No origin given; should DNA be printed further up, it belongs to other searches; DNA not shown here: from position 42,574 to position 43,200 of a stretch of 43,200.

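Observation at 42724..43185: Precursor architecture: two canonical EF-hands sandwiched between 4 + 3 EGKCG units, encoded by near-identical 15-mers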

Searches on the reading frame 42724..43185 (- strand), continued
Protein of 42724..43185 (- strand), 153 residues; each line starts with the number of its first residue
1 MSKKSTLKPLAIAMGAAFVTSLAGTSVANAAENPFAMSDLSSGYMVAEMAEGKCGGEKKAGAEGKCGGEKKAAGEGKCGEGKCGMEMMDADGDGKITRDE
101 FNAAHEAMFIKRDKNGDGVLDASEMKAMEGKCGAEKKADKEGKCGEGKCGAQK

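Call 56: search_protein_families(library=pfam, proteins=[L003:171-788:+, L003:788-1813:+, L003:1813-2436:+, L003:2440-3129:+, L003:2982-3788:-, L003:2769-3782:+, L002:561-1577:+, L002:1584-2291:+, L002:2421-3140:+, L002:3067-3795:+], max_evalue=0.0001)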
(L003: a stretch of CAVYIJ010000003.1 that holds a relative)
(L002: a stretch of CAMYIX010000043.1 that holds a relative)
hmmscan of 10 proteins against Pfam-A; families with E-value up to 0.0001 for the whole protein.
L003:171-788:+ (205 aa): 10 families
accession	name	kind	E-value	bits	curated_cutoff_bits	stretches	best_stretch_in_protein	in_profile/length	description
PF12838.12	Fer4_7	-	8.4e-09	36.2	27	1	34-86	2-51/52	4Fe-4S dicluster domain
PF13187.11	Fer4_9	-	1.5e-08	34.9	27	1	34-86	2-50/52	4Fe-4S dicluster domain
PF13237.11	Fer4_10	-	4e-08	33.5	25.5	1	32-84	7-53/53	4Fe-4S dicluster domain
PF13183.11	Fer4_8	-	9.6e-08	32.9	27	1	31-87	2-68/68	4Fe-4S dicluster domain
PF00037.32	Fer4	-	9.4e-06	25.7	21.1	0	34-47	8-21/24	4Fe-4S binding domain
PF12800.12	Fer4_4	-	1.1e-05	25.8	24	0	34-46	4-16/17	4Fe-4S binding domain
PF13484.11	Fer4_16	-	1.4e-05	26.2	30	0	34-53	2-22/66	4Fe-4S double cluster binding domain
PF12797.12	Fer4_2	-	2.8e-05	24.2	24.5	0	32-46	8-22/22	4Fe-4S binding domain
PF12798.12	Fer4_3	-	7.4e-05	23.7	27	0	34-46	1-13/15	4Fe-4S binding domain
PF13534.11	Fer4_17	-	7.7e-05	23.6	22.2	0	63-87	36-60/61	4Fe-4S dicluster domain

L003:788-1813:+ (341 aa): 1 family
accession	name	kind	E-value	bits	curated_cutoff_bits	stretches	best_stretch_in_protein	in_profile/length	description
PF03116.20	NQR2_RnfD_RnfE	-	1.1e-105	353.7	27.7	1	6-334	3-296/296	NQR2, RnfD, RnfE family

L003:1813-2436:+ (207 aa): 1 family
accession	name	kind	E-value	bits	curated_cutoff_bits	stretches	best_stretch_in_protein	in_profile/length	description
PF04205.19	FMN_bind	-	1.5e-18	67.7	22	1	102-191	1-76/77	FMN-binding domain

L003:2440-3129:+ (229 aa): 1 family
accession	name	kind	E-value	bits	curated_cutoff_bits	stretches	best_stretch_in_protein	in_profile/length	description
PF02508.19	Rnf-Nqr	-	4.5e-63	212.8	23.8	1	8-202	3-174/174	Rnf-Nqr subunit, membrane protein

L003:2982-3788:- (268 aa): 0 families

L003:2769-3782:+ (337 aa): 2 families
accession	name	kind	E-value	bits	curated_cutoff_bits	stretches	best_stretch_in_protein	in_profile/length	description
PF00730.31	HhH-GPD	-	2.3e-24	86.3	26.2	1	160-294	1-107/108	HhH-GPD superfamily base excision DNA repair protein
PF00633.29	HHH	-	1.1e-07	31.8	24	1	225-253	1-29/30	Helix-hairpin-helix motif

L002:561-1577:+ (338 aa): 1 family
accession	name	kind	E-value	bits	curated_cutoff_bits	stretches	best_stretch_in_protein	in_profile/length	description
PF03116.20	NQR2_RnfD_RnfE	-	5.9e-111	371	27.7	1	6-336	3-296/296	NQR2, RnfD, RnfE family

L002:1584-2291:+ (235 aa): 1 family
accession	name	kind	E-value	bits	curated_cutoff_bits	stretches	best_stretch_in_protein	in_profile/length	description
PF04205.19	FMN_bind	-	3.9e-19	69.5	22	1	102-191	1-76/77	FMN-binding domain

L002:2421-3140:+ (239 aa): 1 family
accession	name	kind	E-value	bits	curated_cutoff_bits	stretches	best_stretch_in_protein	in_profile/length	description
PF02508.19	Rnf-Nqr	-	2.8e-63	213.5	23.8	1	17-212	2-174/174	Rnf-Nqr subunit, membrane protein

L002:3067-3795:+ (242 aa): 3 families
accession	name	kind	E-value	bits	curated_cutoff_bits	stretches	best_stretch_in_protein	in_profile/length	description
PF00730.31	HhH-GPD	-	5e-22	78.7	26.2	1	65-199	1-107/108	HhH-GPD superfamily base excision DNA repair protein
PF00633.29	HHH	-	1.6e-09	37.5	24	1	130-158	1-29/30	Helix-hairpin-helix motif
PF10576.14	EndIII_4Fe-2S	-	2e-05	25.1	20.5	1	218-234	1-17/17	Iron-sulfur binding domain of endonuclease III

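Call 57: find_encoding_contigs(protein=P0073, flank=1500, max_places=2)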
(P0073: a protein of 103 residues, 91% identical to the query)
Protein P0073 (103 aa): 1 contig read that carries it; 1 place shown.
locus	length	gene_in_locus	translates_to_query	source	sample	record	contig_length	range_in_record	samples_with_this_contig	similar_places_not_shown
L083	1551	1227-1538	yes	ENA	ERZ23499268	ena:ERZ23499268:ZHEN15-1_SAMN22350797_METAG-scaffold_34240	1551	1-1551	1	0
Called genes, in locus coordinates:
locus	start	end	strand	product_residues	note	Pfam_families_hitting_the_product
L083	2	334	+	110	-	?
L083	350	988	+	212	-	-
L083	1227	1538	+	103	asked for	-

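Call 58: find_encoding_contigs(protein=P0086, flank=1500, max_places=2)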
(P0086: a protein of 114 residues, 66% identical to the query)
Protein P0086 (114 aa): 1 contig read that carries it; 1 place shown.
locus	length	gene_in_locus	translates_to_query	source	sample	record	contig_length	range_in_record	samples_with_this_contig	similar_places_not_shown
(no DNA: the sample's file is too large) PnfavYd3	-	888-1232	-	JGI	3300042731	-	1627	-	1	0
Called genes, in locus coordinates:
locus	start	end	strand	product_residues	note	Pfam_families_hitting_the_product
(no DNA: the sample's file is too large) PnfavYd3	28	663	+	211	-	PF00730:HhH-GPD, PF00633:HHH (weak)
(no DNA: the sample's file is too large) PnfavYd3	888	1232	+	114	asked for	-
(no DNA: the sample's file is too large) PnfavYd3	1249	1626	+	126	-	?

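Call 59: find_encoding_contigs(protein=P0104, flank=1500, max_places=2)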
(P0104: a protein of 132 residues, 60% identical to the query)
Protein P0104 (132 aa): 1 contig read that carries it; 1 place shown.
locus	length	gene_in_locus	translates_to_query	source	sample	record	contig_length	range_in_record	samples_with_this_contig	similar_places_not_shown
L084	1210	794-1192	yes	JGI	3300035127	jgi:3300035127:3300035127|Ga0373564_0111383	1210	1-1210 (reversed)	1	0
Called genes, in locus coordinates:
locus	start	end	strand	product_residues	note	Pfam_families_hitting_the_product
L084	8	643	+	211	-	PF00730:HhH-GPD, PF00633:HHH (weak)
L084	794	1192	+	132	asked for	-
